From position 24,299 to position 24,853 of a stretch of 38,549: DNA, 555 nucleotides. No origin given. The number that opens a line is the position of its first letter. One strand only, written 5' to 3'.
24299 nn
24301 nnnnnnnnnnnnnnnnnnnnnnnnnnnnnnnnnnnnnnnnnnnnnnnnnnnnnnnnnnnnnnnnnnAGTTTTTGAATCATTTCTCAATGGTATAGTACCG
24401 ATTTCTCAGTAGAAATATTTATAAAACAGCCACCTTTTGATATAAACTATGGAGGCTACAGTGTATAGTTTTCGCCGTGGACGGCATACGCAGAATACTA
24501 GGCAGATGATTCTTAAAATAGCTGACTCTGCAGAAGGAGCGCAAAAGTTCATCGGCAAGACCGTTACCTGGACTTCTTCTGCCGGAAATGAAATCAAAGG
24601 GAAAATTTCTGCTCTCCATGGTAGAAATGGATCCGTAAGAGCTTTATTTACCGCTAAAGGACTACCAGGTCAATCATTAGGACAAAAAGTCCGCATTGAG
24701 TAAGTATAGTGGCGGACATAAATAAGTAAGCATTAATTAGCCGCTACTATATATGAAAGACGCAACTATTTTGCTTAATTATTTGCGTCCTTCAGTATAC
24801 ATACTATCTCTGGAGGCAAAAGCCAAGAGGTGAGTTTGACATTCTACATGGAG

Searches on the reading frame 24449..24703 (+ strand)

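Call 8: search_protein_families(library=pfam, proteins=[window:24449-24703:+], max_evalue=0.01)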
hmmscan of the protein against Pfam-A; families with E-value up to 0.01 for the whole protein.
window:24449-24703:+ (84 aa): 1 family
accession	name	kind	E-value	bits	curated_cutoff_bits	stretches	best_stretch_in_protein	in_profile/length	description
PF01247.24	Ribosomal_L35Ae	-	1.6e-14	54.3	27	1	2-83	4-94/95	Ribosomal protein L35Ae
